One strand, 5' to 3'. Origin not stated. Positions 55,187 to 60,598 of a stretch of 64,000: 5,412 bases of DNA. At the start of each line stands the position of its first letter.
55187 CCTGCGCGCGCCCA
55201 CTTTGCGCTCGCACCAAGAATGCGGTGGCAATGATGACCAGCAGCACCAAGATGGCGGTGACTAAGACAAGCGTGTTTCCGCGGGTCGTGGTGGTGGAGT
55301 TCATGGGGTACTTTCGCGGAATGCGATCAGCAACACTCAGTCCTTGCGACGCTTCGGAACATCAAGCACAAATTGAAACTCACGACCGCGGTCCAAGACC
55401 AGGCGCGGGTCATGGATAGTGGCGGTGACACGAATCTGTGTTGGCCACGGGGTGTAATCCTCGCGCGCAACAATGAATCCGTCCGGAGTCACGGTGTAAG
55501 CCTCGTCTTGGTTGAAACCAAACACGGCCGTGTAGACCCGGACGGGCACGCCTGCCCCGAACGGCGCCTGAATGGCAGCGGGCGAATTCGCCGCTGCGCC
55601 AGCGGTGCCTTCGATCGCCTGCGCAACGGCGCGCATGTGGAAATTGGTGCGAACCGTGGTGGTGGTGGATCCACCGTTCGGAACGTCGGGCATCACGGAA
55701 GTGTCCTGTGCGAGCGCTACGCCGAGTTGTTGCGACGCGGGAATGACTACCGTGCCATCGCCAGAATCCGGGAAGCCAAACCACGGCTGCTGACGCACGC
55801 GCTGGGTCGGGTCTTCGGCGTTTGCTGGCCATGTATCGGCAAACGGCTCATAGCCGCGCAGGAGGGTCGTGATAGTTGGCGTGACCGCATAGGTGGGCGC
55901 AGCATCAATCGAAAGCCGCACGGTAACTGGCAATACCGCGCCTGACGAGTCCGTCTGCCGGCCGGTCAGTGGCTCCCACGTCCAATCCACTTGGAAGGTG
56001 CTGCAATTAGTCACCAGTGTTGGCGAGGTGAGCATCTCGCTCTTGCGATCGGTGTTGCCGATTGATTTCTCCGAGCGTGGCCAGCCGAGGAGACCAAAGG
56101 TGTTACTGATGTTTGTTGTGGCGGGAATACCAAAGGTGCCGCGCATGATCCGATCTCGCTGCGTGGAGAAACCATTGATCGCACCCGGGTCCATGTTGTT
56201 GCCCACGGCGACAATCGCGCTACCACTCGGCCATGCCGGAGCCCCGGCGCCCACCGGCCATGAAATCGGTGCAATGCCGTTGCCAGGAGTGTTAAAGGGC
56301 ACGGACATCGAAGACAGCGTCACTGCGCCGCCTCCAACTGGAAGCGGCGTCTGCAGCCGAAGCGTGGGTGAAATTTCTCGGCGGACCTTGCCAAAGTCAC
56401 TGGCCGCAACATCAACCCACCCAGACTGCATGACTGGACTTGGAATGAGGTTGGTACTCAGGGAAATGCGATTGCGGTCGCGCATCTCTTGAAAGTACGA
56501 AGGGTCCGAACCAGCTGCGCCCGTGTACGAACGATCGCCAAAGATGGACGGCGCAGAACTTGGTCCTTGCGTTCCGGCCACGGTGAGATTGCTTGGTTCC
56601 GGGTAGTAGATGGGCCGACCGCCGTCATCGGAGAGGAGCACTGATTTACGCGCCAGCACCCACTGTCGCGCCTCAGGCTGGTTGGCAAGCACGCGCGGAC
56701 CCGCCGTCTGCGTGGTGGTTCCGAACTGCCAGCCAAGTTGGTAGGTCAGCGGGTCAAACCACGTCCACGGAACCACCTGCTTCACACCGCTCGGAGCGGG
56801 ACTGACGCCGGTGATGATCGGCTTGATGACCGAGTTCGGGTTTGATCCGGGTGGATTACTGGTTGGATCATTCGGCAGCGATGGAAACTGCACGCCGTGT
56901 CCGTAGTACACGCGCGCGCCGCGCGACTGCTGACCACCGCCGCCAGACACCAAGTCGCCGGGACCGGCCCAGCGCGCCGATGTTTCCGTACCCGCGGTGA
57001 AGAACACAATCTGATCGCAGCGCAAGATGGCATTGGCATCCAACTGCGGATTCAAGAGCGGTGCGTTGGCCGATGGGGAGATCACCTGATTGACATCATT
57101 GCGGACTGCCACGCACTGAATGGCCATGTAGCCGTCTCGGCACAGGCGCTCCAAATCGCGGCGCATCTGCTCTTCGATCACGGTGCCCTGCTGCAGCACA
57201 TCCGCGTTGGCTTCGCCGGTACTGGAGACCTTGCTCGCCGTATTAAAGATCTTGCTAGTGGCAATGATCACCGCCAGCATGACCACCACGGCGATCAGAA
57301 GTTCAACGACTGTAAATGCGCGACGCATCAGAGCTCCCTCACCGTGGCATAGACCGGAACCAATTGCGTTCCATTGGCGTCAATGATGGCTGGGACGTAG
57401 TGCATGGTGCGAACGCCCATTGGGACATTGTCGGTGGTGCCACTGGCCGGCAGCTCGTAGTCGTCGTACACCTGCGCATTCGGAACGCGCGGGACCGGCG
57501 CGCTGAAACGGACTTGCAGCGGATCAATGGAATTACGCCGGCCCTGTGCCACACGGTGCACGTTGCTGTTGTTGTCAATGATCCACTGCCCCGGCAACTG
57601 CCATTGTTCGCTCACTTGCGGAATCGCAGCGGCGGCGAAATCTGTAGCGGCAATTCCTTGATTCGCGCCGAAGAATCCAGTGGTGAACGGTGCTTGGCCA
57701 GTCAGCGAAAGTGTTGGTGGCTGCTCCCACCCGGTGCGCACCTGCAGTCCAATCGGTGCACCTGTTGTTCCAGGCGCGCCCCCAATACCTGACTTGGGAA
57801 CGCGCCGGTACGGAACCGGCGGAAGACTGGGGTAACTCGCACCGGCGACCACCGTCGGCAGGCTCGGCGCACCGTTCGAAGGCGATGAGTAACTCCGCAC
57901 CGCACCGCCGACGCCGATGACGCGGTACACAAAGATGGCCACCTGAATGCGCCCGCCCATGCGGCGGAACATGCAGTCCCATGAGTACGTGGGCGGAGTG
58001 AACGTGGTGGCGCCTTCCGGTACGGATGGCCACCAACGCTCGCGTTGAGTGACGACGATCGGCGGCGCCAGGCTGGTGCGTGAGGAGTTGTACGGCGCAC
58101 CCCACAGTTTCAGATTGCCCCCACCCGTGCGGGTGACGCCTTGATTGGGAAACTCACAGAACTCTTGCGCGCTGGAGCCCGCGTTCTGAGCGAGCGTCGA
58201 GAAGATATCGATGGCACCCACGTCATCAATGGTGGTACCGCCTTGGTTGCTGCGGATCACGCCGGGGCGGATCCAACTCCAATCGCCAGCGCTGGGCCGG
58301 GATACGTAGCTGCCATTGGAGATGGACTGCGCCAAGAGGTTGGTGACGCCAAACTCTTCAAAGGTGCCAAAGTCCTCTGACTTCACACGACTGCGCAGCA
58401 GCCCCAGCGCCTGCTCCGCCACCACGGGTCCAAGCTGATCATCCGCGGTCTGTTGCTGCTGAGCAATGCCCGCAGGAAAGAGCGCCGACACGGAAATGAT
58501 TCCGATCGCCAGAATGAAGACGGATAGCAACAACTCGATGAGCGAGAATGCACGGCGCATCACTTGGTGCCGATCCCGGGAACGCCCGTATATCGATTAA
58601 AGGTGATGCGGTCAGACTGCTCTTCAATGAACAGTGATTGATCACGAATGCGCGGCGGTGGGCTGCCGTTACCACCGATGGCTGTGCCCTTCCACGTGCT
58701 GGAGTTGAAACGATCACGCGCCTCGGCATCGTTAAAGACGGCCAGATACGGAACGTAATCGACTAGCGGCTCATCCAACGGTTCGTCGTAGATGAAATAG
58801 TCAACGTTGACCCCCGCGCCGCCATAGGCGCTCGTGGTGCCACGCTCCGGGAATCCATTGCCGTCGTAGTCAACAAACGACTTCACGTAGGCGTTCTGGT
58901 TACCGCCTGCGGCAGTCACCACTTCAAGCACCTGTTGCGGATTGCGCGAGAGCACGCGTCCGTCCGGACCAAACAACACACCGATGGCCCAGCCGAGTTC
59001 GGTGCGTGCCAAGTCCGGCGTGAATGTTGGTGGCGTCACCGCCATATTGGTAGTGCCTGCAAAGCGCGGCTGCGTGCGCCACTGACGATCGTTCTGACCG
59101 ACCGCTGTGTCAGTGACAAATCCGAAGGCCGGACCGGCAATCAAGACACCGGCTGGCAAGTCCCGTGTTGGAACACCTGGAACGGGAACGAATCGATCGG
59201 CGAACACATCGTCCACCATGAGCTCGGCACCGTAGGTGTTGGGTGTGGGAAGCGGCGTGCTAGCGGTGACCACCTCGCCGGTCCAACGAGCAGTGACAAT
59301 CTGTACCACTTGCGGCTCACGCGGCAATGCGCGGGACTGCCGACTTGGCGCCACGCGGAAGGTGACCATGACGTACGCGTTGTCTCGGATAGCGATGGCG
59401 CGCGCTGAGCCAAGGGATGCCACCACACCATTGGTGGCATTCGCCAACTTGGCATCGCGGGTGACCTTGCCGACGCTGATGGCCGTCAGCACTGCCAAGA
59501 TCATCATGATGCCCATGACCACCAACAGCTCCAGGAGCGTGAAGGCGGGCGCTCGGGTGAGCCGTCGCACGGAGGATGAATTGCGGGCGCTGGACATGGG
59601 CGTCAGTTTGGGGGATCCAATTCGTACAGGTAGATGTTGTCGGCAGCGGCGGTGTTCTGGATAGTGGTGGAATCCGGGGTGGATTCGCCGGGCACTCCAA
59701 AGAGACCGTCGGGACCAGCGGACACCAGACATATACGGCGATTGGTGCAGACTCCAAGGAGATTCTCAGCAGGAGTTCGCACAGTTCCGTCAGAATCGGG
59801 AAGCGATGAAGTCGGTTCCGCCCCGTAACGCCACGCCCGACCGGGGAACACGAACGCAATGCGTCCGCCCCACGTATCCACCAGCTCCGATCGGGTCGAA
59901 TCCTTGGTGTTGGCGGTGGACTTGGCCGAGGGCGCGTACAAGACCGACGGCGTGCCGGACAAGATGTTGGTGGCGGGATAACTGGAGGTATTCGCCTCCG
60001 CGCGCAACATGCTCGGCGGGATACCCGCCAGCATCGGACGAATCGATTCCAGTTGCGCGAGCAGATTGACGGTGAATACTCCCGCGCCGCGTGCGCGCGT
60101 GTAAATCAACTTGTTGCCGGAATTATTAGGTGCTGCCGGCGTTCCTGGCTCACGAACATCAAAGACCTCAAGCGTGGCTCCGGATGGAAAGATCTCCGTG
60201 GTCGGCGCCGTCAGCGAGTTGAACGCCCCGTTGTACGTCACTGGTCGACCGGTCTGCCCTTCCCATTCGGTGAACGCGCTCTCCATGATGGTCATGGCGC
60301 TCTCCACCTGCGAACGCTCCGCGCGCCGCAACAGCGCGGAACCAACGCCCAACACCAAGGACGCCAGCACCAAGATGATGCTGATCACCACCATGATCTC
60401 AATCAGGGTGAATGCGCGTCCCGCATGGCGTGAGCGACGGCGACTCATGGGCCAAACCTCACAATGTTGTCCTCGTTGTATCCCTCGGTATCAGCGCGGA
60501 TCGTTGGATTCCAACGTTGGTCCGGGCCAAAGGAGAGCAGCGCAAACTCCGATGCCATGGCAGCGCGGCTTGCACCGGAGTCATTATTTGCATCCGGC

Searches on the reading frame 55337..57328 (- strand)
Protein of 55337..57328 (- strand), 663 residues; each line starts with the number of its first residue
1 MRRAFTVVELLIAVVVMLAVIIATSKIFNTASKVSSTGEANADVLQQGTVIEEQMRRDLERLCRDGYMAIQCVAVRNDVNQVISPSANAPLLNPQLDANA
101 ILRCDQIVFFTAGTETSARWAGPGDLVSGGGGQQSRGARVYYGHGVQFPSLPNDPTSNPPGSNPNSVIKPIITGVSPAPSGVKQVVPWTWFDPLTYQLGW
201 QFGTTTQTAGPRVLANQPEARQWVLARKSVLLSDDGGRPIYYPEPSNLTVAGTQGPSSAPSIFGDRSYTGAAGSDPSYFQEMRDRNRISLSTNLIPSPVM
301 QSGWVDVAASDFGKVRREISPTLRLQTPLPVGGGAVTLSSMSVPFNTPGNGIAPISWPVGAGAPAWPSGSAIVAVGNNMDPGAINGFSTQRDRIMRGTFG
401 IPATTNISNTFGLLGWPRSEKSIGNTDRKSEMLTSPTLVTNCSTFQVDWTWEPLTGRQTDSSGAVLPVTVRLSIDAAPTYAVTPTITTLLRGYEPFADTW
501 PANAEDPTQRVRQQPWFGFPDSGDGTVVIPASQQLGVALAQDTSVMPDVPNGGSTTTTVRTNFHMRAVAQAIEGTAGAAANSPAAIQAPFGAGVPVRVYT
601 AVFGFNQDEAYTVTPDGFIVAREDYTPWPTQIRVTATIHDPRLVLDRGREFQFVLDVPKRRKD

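Call 5: search_protein_families(library=pfam, proteins=[window:55337-57328:-], max_evalue=0.01)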
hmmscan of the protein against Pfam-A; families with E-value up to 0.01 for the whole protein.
window:55337-57328:- (663 aa): 0 families

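Call 6: search_protein_families(library=ncbifam, proteins=[window:55337-57328:-], max_evalue=0.01)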
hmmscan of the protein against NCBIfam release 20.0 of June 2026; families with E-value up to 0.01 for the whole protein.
window:55337-57328:- (663 aa): 0 families

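Call 81: search_protein_families(library=ncbifam, proteins=[window:55337-57328:-], max_evalue=1)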
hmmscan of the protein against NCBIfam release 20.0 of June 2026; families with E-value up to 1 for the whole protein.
window:55337-57328:- (663 aa): 4 families
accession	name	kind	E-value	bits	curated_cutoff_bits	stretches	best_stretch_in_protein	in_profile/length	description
TIGR02599.1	TIGR02599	subfamily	0.021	14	256.5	1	4-70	1-67/361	Verru_Chthon cassette protein C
NF006453.0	PRK08808.1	equivalog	0.075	12.1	295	1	4-60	8-64/211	type II secretion system protein J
TIGR01711.1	gspJ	equivalog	0.16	11.7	64.85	1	4-66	2-68/192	type II secretion system minor pseudopilin GspJ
TIGR02532.1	IV_pilin_GFxxxE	domain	0.47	10.4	16.3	1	2-22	1-21/24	prepilin-type N-terminal cleavage/methylation domain-containing protein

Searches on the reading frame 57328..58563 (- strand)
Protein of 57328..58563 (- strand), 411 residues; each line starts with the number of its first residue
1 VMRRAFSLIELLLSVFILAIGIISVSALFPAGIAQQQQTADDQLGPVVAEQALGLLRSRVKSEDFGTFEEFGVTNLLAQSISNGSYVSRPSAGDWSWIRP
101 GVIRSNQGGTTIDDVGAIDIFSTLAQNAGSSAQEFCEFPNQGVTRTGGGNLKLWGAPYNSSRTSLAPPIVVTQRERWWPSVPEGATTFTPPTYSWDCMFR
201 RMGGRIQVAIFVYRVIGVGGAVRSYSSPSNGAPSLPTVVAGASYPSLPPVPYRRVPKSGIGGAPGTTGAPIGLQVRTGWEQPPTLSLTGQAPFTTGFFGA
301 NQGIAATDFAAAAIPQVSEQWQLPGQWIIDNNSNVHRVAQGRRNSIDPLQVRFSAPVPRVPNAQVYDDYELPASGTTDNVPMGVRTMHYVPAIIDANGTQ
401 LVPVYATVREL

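Call 5: search_protein_families(library=pfam, proteins=[window:57328-58563:-], max_evalue=0.01)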
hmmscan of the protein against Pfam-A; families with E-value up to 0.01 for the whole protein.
window:57328-58563:- (411 aa): 1 family
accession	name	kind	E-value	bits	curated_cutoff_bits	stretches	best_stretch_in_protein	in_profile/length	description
PF07963.17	N_methyl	-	0.00041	20.3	21.2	1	2-25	3-26/27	Prokaryotic N-terminal methylation motif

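Call 6: search_protein_families(library=ncbifam, proteins=[window:57328-58563:-], max_evalue=0.01)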
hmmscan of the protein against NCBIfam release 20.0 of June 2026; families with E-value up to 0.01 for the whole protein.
window:57328-58563:- (411 aa): 2 families
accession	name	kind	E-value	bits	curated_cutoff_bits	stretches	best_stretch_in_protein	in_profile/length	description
TIGR02523.1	type_IV_pilV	equivalog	6.5e-05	23.4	52.2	1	6-58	4-56/139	type IV pilus modification protein PilV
TIGR02532.1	IV_pilin_GFxxxE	domain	0.0054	16.5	16.3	1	3-22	1-20/24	prepilin-type N-terminal cleavage/methylation domain-containing protein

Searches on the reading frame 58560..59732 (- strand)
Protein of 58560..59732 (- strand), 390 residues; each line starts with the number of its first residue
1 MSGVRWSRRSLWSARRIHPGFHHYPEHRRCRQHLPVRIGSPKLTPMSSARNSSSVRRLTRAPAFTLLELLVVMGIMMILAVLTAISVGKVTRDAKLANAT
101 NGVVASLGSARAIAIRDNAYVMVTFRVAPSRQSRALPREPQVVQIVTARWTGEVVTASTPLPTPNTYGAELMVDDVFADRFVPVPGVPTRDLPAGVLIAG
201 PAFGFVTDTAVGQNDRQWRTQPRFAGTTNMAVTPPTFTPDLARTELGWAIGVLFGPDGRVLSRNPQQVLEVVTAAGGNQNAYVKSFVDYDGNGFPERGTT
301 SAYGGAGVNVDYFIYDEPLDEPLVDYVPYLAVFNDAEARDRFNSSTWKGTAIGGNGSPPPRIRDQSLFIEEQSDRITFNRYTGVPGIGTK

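Call 5: search_protein_families(library=pfam, proteins=[window:58560-59732:-], max_evalue=0.01)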
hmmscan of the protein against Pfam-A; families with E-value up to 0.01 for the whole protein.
window:58560-59732:- (390 aa): 1 family
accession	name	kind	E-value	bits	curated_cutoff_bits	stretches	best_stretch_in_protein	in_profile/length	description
PF07963.17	N_methyl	-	0.00021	21.2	21.2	1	63-82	6-25/27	Prokaryotic N-terminal methylation motif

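Call 6: search_protein_families(library=ncbifam, proteins=[window:58560-59732:-], max_evalue=0.01)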
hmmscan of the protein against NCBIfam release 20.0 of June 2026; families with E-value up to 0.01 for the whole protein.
window:58560-59732:- (390 aa): 5 families
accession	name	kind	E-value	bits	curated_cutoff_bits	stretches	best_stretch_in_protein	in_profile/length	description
TIGR02596.1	TIGR02596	subfamily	4.5e-11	43.2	70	1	64-147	1-84/196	Verru_Chthon cassette protein D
TIGR01708.2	typeII_sec_gspH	equivalog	7.4e-05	22.8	80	1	64-125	4-65/169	type II secretion system minor pseudopilin GspH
NF007800.0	PRK10506.1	equivalog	0.00058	19.7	158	1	62-124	9-71/163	prepilin peptidase-dependent protein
NF040982.1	ComGD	equivalog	0.0011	19.4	70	1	63-126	3-66/139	competence type IV pilus minor pilin ComGD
NF047827.1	T3SSXpsH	equivalog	0.0018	18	160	1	65-132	4-69/145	type II secretion system protein XpsH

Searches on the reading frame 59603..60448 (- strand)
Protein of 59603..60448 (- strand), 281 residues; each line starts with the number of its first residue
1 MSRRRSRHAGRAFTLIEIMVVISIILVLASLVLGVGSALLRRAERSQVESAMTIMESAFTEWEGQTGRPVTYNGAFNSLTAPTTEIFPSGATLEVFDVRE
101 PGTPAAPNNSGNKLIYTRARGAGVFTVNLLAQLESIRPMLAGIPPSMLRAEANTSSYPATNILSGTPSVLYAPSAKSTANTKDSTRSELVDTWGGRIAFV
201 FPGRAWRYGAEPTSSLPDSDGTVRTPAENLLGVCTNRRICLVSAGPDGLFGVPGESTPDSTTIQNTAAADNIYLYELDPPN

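Call 5: search_protein_families(library=pfam, proteins=[window:59603-60448:-], max_evalue=0.01)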
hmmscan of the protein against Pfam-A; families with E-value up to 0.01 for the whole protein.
window:59603-60448:- (281 aa): 1 family
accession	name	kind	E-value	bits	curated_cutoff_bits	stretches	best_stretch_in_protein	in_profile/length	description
PF07963.17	N_methyl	-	1e-05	25.3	21.2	1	11-33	5-27/27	Prokaryotic N-terminal methylation motif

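Call 6: search_protein_families(library=ncbifam, proteins=[window:59603-60448:-], max_evalue=0.01)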
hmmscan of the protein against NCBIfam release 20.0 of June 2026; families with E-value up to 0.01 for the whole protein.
window:59603-60448:- (281 aa): 6 families
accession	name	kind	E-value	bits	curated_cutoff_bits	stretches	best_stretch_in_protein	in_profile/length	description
TIGR01710.1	typeII_sec_gspG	equivalog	4.6e-06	26.7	88.85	1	11-68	1-58/134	type II secretion system major pseudopilin GspG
TIGR02532.1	IV_pilin_GFxxxE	domain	2e-05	24.2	16.3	1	11-33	2-24/24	prepilin-type N-terminal cleavage/methylation domain-containing protein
NF041013.1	T4P_ComGE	equivalog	3.6e-05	23.8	49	1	11-60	4-54/83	competence type IV pilus minor pilin ComGE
TIGR01708.2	typeII_sec_gspH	equivalog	0.00024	21.1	80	1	12-34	3-25/169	type II secretion system minor pseudopilin GspH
NF007862.0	PRK10574.1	equivalog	0.00037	20.6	138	1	11-46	5-40/145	prepilin peptidase-dependent pilin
NF041775.1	typeIV_PilA_Myxo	equivalog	0.00093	19.2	400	1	8-60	8-57/214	type IV pilin protein PilA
